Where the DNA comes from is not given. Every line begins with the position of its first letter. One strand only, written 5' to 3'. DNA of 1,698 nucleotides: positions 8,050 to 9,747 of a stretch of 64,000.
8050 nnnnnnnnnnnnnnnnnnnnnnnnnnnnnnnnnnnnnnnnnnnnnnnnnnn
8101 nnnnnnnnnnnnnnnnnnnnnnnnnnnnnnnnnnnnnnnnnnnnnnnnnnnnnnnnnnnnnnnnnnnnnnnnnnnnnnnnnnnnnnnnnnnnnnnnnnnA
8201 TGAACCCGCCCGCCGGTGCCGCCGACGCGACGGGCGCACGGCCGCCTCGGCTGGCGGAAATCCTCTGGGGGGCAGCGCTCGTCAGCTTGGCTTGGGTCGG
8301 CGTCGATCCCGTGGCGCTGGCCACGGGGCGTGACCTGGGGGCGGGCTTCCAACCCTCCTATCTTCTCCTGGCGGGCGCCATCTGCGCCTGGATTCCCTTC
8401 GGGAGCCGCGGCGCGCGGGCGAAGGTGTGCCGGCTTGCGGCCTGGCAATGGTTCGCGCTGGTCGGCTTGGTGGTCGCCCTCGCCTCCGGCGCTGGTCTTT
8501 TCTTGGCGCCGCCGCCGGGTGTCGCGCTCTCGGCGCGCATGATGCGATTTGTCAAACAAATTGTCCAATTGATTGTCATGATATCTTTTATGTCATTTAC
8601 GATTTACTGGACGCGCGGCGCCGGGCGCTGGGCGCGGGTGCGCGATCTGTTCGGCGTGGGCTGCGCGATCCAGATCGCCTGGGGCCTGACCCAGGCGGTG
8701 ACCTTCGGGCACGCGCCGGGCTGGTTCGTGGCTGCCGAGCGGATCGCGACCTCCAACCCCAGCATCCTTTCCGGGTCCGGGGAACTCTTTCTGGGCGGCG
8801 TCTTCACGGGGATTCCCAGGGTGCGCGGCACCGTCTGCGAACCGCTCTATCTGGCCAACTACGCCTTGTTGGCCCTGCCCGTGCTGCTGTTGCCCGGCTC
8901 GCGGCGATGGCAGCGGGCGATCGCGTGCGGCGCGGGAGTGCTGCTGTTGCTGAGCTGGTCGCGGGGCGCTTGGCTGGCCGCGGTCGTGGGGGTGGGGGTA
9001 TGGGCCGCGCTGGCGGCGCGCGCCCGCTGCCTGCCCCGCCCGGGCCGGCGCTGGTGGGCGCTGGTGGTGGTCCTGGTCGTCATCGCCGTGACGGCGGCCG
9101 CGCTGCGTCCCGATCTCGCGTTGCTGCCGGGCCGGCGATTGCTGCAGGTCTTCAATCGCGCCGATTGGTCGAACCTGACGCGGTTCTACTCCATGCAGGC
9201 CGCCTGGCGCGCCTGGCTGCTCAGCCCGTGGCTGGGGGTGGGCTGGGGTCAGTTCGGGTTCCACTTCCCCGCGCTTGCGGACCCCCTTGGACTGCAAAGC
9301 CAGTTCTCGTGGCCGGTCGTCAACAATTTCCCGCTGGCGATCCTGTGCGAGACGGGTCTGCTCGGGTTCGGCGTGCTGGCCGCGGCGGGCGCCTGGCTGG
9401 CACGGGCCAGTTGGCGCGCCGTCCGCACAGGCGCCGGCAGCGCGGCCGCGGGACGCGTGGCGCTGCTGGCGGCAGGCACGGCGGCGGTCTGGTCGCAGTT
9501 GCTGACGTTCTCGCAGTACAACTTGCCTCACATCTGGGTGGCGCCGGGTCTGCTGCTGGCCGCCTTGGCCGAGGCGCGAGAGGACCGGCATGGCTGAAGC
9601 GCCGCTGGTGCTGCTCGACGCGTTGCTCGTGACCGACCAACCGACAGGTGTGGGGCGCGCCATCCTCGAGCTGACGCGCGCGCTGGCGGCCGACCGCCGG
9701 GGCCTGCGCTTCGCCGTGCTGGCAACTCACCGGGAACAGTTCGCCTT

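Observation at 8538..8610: AT-rich codon island embedded in the GC-rich WaaL-like gene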

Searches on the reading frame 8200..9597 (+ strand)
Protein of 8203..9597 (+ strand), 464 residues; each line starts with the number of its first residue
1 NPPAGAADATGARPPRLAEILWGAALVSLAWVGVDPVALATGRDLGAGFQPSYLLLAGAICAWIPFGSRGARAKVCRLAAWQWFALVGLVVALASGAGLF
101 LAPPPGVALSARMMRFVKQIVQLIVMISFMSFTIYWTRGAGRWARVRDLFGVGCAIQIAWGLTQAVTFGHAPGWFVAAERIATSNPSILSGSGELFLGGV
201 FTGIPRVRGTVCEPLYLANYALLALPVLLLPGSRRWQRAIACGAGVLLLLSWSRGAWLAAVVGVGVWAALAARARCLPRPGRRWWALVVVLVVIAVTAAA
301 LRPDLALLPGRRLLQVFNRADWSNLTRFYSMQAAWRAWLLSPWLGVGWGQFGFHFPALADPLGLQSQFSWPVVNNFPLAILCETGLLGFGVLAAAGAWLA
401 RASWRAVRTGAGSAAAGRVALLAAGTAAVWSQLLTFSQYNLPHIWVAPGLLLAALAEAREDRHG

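Call 6: search_protein_families(library=pfam, proteins=[window:8203-9597:+], max_evalue=0.01)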
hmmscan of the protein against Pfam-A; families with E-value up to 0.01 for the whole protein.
window:8203-9597:+ (464 aa): 1 family
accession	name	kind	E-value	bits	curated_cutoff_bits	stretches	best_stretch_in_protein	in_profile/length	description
PF04932.20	Wzy_C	-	1.2e-15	58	31.7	1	244-392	6-148/149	O-Antigen ligase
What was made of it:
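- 8200..9597 (+): Host gene: O-antigen-ligase-family (Wzy_C, WaaL-fold) membrane protein, 465 aa. It sits in an overlapping-gene glycan operon, followed by GT4 and WecA-like glycosyltransferases. Pfam PF04932 at E=1.2e-15, 58 bits against a cutoff of 31.7 (call 6).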

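Call 7: find_homologous_proteins(query=window:8203-9594:+)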
Query window:8203-9594:+ (464 aa): 285 proteins with E <= 0.001 among 8000 candidates; the best 120 are listed.
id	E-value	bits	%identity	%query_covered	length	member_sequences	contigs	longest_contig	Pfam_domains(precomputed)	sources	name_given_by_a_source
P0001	5.6e-298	1007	100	100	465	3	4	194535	PF04932.21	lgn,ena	-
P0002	2.2e-137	477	56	97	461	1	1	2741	PF04932.21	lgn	-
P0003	9.4e-137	475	55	96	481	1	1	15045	PF04932.21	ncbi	ncbi:MAG: O-antigen ligase family protein [Candidatus Krumholzibacteriia bacterium]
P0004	4.9e-133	463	56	96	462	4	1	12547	PF04932.21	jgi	jgi:O-antigen ligase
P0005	3.8e-132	460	56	96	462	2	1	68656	PF04932.21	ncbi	-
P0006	5.4e-132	459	55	96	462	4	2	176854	PF04932.21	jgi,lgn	jgi:O-antigen ligase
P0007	7.2e-127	442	54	94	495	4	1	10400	PF04932.21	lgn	-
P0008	4.6e-124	433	54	93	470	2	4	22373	PF04932.21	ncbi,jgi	-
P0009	3.3e-123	430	53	93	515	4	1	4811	PF04932.21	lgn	-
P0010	5.1e-122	426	53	95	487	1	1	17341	PF04932.21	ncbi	-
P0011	5.9e-121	423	51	99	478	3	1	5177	PF04932.21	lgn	-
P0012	1.6e-118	415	52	97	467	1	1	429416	PF04932.21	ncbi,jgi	-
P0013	2.9e-118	414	50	97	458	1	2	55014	PF04932.21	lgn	-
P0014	3.5e-117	410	51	92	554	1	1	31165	PF04932.21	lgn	-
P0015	7.2e-117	409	49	93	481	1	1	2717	PF04932.21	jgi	jgi:O-antigen ligase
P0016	3.7e-116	407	57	82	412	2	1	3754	PF04932.21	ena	-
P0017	4.0e-116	407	51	97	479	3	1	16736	PF04932.21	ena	-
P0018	3.1e-115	404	51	93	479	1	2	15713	PF04932.21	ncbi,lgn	-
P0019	2.2e-113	398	50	93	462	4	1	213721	PF04932.21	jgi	-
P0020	3.4e-112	394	49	92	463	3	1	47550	PF04932.21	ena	-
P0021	4.0e-112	394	49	95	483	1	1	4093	PF04932.21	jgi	jgi:hypothetical protein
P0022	4.5e-111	390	49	96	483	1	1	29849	PF04932.21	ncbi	-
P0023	5.2e-111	390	51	93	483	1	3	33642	PF04932.21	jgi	-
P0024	4.1e-110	387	50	96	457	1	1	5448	PF04932.21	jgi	jgi:hypothetical protein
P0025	4.8e-110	387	51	91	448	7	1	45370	PF04932.21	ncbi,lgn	-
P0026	1.8e-109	385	49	94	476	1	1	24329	PF04932.21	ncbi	-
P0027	8.9e-109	383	49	95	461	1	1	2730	PF04932.21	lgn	-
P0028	4.9e-108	380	49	96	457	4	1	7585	PF04932.21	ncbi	-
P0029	7.8e-108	380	49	96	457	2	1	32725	PF04932.21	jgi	jgi:O-antigen ligase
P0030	1.1e-107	379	49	96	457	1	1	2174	PF04932.21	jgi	jgi:hypothetical protein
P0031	1.1e-107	379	48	99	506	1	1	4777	PF04932.21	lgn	-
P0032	1.5e-107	379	51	95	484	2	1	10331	PF04932.21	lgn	-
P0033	1.6e-107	379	48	96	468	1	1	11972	PF04932.21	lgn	-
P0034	3.4e-107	377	49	96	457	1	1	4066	PF04932.21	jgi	jgi:hypothetical protein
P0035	1.3e-106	376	50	95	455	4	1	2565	PF04932.21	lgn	-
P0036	3.7e-106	374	50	96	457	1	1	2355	PF04932.21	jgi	jgi:O-antigen ligase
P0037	5.0e-106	374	50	96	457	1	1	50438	PF04932.21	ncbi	-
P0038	2.1e-105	372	51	96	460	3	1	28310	PF04932.21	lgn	-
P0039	3.2e-105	371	49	96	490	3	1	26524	PF04932.21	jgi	-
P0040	3.9e-105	371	50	96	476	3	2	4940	PF04932.21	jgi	jgi:O-antigen ligase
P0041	4.2e-105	371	50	96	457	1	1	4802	PF04932.21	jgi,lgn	jgi:O-antigen ligase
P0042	6.4e-105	370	49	91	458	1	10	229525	PF04932.21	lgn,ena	-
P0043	8.2e-105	370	51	95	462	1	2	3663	PF04932.21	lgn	-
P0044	8.7e-105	370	47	97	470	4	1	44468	PF04932.21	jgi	-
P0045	1.4e-104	369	50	93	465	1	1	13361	PF04932.21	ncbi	ncbi:MAG: O-antigen ligase family protein [bacterium]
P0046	1.7e-104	369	49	92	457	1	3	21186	PF04932.21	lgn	-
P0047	2.7e-104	368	48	96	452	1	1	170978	PF04932.21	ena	-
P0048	6.2e-104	367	48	92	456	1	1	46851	PF04932.21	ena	-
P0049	7.2e-104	366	49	95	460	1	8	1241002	PF04932.21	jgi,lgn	jgi:hypothetical protein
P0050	1.1e-103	366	48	96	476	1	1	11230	PF04932.21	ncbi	-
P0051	1.2e-103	366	50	97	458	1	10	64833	PF04932.21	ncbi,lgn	-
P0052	1.9e-103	365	50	97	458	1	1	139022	PF04932.21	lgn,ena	-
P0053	2.9e-103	364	47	97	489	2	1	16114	PF04932.21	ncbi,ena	-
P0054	3.5e-103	364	49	96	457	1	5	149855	PF04932.21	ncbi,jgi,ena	-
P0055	5.7e-103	364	63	60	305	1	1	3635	PF04932.21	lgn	-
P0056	7.2e-103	363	48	99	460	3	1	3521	PF04932.21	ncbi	-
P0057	7.9e-103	363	48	96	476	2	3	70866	PF04932.21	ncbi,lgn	-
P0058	1.1e-102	363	49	96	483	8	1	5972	PF04932.21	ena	-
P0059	1.2e-102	362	49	97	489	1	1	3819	PF04932.21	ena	-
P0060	2.5e-102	361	49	95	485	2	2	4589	PF04932.21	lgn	-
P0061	3.6e-102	361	48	96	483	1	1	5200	PF04932.21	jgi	jgi:O-antigen ligase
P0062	6.2e-102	360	48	95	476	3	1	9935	PF04932.21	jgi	jgi:O-antigen ligase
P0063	1.3e-101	359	48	96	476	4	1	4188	PF04932.21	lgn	-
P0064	1.5e-101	359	50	91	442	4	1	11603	PF04932.21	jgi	-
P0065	1.6e-101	359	46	96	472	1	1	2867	PF04932.21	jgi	-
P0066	1.9e-101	359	47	96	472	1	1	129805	PF04932.21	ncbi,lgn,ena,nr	ncbi:MAG: O-antigen ligase family protein [Candidatus Krumholzibacteria bacterium]|nr:O-antigen liga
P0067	3.2e-101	358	47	95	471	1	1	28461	PF04932.21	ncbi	-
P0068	3.3e-101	358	47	95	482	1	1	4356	PF04932.21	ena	-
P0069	3.4e-101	358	50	91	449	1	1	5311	PF04932.21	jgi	-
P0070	4.1e-101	357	48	94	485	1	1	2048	PF04932.21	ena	-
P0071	4.4e-101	357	46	96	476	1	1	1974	PF04932.21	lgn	-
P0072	1.4e-100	356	47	96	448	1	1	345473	PF04932.21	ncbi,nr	ncbi:MAG: hypothetical protein GY838_06425 [bacterium]|nr:hypothetical protein [bacterium]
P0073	1.6e-100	355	47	95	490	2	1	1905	PF04932.21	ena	-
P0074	1.9e-100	355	46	95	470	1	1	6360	PF04932.21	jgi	-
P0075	2.6e-100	355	48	94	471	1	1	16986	PF04932.21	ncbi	-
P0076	2.7e-100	355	46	95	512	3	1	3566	PF04932.21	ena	-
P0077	2.8e-100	355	44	93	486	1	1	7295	PF04932.21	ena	-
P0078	3.0e-100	355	49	95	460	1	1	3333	PF04932.21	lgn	-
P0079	3.3e-100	354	49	92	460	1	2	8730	PF04932.21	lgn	-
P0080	3.8e-100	354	48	92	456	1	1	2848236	PF04932.21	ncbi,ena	-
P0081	4.3e-100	354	47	96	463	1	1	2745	PF04932.21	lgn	-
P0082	5.0e-100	354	46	95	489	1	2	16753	PF04932.21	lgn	-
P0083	1.3e-99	352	45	95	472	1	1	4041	PF04932.21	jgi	jgi:O-antigen ligase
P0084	1.4e-99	352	48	97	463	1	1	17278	PF04932.21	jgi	-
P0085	1.4e-99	352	47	97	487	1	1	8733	PF04932.21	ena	-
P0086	2.2e-99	352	46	96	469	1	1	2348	PF04932.21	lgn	-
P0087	2.3e-99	352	48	96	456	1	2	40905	PF04932.21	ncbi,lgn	-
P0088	2.6e-99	351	47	95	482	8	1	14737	PF04932.21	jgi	-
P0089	2.8e-99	351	48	94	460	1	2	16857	PF04932.21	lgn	-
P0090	3.8e-99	351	47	96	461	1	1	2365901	PF04932.21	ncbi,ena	-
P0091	4.5e-99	351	47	93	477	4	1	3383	PF04932.21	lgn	-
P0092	5.6e-99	350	57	31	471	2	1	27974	PF04932.21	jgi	jgi:O-antigen ligase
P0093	6.3e-99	350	47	96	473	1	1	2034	PF04932.21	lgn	-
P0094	9.0e-99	350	48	92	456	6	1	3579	PF04932.21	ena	-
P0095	9.5e-99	350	46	96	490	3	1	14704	PF04932.21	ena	-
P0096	1.1e-98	349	46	95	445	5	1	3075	PF04932.21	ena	-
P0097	1.5e-98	349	46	92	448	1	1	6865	PF04932.21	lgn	-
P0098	1.5e-98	349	47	94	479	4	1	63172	PF04932.21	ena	-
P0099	1.5e-98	349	45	99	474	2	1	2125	PF04932.21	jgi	jgi:hypothetical protein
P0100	1.8e-98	349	47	95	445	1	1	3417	PF04932.21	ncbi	-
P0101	2.1e-98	348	46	95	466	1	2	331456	PF04932.21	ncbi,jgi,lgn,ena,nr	ncbi:MAG: O-antigen ligase family protein [bacterium]|nr:O-antigen ligase family protein [bacterium]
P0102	2.3e-98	348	45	97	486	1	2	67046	PF04932.21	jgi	jgi:O-antigen ligase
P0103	3.1e-98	348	46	93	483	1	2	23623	PF04932.21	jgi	jgi:O-antigen ligase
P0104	3.3e-98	348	46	92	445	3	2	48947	PF04932.21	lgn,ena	-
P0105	5.8e-98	347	45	94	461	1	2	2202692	PF04932.21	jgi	jgi:O-antigen ligase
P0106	6.5e-98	347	47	95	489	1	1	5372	PF04932.21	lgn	-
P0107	7.7e-98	347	47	97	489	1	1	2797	PF04932.21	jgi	-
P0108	8.1e-98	347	48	95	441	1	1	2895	PF04932.21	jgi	jgi:O-antigen ligase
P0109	1.2e-97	346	46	95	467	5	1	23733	PF04932.21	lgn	-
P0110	1.3e-97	346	45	97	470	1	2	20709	PF04932.21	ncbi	-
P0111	1.4e-97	346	48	94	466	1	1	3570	PF04932.21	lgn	-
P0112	1.5e-97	346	48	92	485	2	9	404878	PF04932.21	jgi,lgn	jgi:O-antigen ligase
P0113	1.8e-97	345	46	97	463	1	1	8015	PF04932.21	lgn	-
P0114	1.9e-97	345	47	97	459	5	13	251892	PF04932.21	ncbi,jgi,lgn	jgi:O-antigen ligase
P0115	2.0e-97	345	58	30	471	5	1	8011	PF04932.21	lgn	-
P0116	2.4e-97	345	47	96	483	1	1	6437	PF04932.21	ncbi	-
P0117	2.5e-97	345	46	96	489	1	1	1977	PF04932.21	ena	-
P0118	2.6e-97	345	46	95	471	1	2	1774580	PF04932.21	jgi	jgi:O-antigen ligase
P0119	2.8e-97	345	46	96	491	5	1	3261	PF04932.21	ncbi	-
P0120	3.9e-97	344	48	97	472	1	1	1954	PF04932.21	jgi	jgi:hypothetical protein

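Call 9: find_encoding_contigs(protein=P0001, flank=3000, max_places=6)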
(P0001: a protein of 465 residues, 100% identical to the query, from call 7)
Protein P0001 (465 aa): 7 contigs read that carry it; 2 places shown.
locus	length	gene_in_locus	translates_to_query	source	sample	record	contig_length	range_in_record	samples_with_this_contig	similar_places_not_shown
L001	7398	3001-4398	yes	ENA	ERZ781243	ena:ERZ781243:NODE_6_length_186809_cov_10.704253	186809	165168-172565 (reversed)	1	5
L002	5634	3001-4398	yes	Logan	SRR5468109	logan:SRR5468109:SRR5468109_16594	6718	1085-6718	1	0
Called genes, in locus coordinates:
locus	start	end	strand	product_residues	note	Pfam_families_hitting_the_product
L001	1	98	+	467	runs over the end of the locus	PF03951:Gln-synt_N, PF00120:Gln-synt_C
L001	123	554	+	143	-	PF02681:DUF212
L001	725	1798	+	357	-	PF00142:Fer4_NifH (weak), PF01656:CbiA, PF02374:ArsA_ATPase (weak), PF06564:CBP_BcsQ, PF09140:MipZ, PF10609:ParA, PF13614:AAA_31, PF16561:AMPK1_CBM, +1 more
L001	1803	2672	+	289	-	-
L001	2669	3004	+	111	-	-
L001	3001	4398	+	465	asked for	PF04932:Wzy_C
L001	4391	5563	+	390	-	PF13439:Glyco_transf_4, PF13579:Glyco_trans_4_4, PF20706:GT4-conflict, PF00534:Glycos_transf_1, PF13692:Glyco_trans_1_4, PF13524:Glyco_trans_1_2 (weak)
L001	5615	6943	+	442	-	PF00953:Glycos_transf_4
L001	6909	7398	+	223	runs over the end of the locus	PF08241:Methyltransf_11 (weak), PF13649:Methyltransf_25 (faint)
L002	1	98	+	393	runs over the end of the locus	?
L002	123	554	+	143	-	PF02681:DUF212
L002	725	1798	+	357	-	PF00142:Fer4_NifH (weak), PF01656:CbiA, PF02374:ArsA_ATPase (weak), PF06564:CBP_BcsQ, PF09140:MipZ, PF10609:ParA, PF13614:AAA_31, PF16561:AMPK1_CBM, +1 more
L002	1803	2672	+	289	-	-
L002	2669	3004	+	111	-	-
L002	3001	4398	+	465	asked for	PF04932:Wzy_C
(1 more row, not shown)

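Call 10: find_encoding_contigs(protein=P0013, flank=2000, max_places=3)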
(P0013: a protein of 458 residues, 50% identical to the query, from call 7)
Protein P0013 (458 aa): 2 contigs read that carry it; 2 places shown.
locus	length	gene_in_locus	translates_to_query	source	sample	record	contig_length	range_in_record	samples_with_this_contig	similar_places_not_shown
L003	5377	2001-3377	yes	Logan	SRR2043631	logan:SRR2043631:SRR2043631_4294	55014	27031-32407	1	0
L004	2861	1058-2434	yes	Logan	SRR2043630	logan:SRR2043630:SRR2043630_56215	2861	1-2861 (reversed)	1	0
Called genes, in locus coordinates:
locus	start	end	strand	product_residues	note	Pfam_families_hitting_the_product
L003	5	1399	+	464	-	PF03951:Gln-synt_N, PF00120:Gln-synt_C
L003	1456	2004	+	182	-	-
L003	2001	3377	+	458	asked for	PF04932:Wzy_C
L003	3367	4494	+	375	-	PF13439:Glyco_transf_4, PF13579:Glyco_trans_4_4, PF20706:GT4-conflict, PF00534:Glycos_transf_1, PF13692:Glyco_trans_1_4, PF13524:Glyco_trans_1_2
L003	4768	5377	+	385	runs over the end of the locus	PF00953:Glycos_transf_4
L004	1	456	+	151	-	?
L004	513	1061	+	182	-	-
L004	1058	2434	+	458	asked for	PF04932:Wzy_C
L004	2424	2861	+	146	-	?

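Call 12: find_related_loci(query=A1, collection=genome_contigs, flank=3000)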
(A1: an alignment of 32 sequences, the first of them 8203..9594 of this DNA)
Query A1 (464 aa) in genome_contigs; peptide patterns used: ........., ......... (x = any residue, [..] = any of these).
101 stretches matched a pattern; 80 encode a relative of the query (tblastn E <= 1e-3); 79 distinct loci.
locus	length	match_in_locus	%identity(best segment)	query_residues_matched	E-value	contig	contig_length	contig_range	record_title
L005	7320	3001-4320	54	18-446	7e-120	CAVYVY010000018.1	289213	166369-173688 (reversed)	MAG: uncultured bacterium isolate MFD01299.bin.2.49 genome assembly, contig: contig_27656, whole genome shotgun sequence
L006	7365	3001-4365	55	18-462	4e-117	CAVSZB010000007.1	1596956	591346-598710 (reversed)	MAG: uncultured bacterium isolate MFD04716.bin.1.312 genome assembly, contig: contig_6328, whole genome shotgun sequence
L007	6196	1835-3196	53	3-446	1e-113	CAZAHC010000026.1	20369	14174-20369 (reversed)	MAG TPA_asm: uncultured Fibrobacteraceae bacterium isolate binchicken_co65_483 genome assembly, contig: NODE_10816_lengt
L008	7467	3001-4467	47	1-457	3e-105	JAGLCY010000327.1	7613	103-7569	MAG: Candidatus Krumholzibacteriia bacterium isolate SW_4_19 ROV167.bin.19.fa_327, whole genome shotgun sequence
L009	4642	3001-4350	49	2-445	2e-103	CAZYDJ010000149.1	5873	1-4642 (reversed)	MAG TPA_asm: uncultured Fibrobacteraceae bacterium isolate binchicken_co42_403 genome assembly, contig: NODE_26228_lengt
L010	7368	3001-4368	52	10-457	3e-102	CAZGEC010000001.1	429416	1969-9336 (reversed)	MAG TPA_asm: uncultured Fibrobacteraceae bacterium isolate binchicken_co150_468 genome assembly, contig: NODE_2_length_4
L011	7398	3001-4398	48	3-464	2e-101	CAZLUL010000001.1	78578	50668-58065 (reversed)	MAG TPA_asm: uncultured Fibrobacteraceae bacterium isolate SRP155585_co2_84 genome assembly, contig: NODE_42_length_7857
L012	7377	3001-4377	46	6-457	4e-99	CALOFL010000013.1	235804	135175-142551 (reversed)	MAG: Candidatus Krumholzibacteriia bacterium isolate HOU_bin.0013 genome assembly, contig: contig_9849, whole genome sho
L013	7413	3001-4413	46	16-459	3e-99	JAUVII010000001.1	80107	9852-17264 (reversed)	MAG: Candidatus Krumholzibacteriia bacterium isolate CSMAG_424 CSMAG_424_k127_178634_length_80107_cov_67.8597, whole gen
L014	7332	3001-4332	47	18-458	1e-98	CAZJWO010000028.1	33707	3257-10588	MAG TPA_asm: uncultured Fibrobacteraceae bacterium isolate binchicken_co43_63 genome assembly, contig: NODE_1987_length_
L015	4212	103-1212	54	83-464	1e-98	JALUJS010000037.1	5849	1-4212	MAG: Candidatus Krumholzibacteriia bacterium isolate S144_metabat2_scaf2bin.036 S144_NODE_10915_length_5849_cov_1.465397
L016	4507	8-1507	45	3-459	5e-98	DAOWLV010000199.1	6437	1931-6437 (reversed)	MAG TPA_asm: Candidatus Krumholzibacteriia bacterium isolate CSMAG_2985 CSMAG_2985_k141_744055_length_6437_cov_18.2611,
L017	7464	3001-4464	46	1-463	1e-97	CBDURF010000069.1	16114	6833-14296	MAG TPA_asm: uncultured bacterium isolate SRR22302361_binner123_Refined_103 genome assembly, contig: ERZ25748748.1688, w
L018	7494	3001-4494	45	3-457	5e-97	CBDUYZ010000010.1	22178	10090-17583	MAG TPA_asm: uncultured bacterium isolate SRR21487743_metabat2_30 genome assembly, contig: ERZ25748485.406, whole genome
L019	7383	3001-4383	47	7-460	5e-95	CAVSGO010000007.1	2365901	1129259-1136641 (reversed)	MAG: uncultured bacterium isolate MFD05684.bin.1.263 genome assembly, contig: contig_7410, whole genome shotgun sequence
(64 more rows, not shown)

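Call 21: list_cluster_members(proteins=[P0001])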
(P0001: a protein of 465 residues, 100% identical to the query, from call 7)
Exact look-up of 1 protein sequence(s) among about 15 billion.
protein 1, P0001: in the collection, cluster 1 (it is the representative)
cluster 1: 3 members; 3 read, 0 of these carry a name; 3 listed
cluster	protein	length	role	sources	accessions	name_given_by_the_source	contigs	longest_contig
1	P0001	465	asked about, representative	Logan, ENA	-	-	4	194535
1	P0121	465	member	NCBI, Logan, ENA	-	-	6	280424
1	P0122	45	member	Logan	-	-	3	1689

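Call 23: find_encoding_contigs(protein=P0121, flank=10000, max_places=10)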
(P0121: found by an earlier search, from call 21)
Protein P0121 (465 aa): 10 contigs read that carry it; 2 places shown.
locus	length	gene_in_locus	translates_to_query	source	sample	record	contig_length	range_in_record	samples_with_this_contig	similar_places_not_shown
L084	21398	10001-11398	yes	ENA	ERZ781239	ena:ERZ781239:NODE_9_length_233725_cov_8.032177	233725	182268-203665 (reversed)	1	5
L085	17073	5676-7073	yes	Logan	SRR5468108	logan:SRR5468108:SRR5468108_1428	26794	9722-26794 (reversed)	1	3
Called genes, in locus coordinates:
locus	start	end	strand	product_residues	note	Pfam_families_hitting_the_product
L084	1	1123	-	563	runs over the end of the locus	PF02366:PMT (weak), PF13231:PMT_2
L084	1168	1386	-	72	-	PF01106:NifU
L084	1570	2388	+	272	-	PF00459:Inositol_P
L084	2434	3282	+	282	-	PF01887:SAM_HAT_N, PF20257:SAM_HAT_C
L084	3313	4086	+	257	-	-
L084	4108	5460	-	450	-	PF13638:PIN_4, PF02562:PhoH, PF13604:AAA_30 (weak)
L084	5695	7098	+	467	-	PF03951:Gln-synt_N, PF00120:Gln-synt_C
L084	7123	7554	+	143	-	PF02681:DUF212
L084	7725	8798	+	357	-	PF00142:Fer4_NifH (weak), PF01656:CbiA, PF02374:ArsA_ATPase (weak), PF06564:CBP_BcsQ, PF09140:MipZ, PF10609:ParA, PF13614:AAA_31, PF16561:AMPK1_CBM, +1 more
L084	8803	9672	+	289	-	-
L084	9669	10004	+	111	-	-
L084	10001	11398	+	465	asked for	PF04932:Wzy_C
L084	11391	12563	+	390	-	PF13439:Glyco_transf_4, PF13579:Glyco_trans_4_4, PF20706:GT4-conflict, PF00534:Glycos_transf_1, PF13692:Glyco_trans_1_4, PF13524:Glyco_trans_1_2 (weak)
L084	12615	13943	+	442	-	PF00953:Glycos_transf_4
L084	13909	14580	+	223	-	PF08241:Methyltransf_11 (weak), PF13649:Methyltransf_25 (faint)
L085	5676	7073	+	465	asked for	PF04932:Wzy_C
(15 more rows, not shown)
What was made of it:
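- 8200..9597 (+): Gene order comes from calls 9 and 23.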

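Call 39: find_encoding_contigs(protein=P0001, flank=10000, max_places=10)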
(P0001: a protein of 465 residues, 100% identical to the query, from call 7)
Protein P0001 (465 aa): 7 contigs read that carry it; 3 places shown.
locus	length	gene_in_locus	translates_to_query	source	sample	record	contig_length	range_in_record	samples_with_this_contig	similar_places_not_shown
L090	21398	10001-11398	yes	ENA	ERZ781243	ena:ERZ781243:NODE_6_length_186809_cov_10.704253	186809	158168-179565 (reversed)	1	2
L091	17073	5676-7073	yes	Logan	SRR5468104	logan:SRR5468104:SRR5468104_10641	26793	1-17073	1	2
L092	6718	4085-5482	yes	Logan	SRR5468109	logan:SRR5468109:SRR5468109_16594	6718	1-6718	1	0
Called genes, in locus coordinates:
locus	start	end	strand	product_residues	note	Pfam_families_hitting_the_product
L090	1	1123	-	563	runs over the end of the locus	PF02366:PMT (weak), PF13231:PMT_2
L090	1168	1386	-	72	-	PF01106:NifU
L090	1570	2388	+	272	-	PF00459:Inositol_P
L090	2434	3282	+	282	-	PF01887:SAM_HAT_N, PF20257:SAM_HAT_C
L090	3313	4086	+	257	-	-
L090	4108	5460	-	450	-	PF13638:PIN_4, PF02562:PhoH, PF13604:AAA_30 (weak)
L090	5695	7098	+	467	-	PF03951:Gln-synt_N, PF00120:Gln-synt_C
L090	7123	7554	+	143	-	PF02681:DUF212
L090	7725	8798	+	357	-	PF00142:Fer4_NifH (weak), PF01656:CbiA, PF02374:ArsA_ATPase (weak), PF06564:CBP_BcsQ, PF09140:MipZ, PF10609:ParA, PF13614:AAA_31, PF16561:AMPK1_CBM, +1 more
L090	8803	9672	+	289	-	-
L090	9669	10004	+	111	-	-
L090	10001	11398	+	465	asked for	PF04932:Wzy_C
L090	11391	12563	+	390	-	PF13439:Glyco_transf_4, PF13579:Glyco_trans_4_4, PF20706:GT4-conflict, PF00534:Glycos_transf_1, PF13692:Glyco_trans_1_4, PF13524:Glyco_trans_1_2 (weak)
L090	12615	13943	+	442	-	PF00953:Glycos_transf_4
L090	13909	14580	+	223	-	PF08241:Methyltransf_11 (weak), PF13649:Methyltransf_25 (faint)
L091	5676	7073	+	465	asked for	PF04932:Wzy_C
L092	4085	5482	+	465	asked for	PF04932:Wzy_C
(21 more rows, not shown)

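Call 88: search_protein_families(library=ncbifam, proteins=[window:8200-9594:+], max_evalue=0.001)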
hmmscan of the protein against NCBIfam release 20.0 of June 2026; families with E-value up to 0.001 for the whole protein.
window:8200-9594:+ (465 aa): 0 families
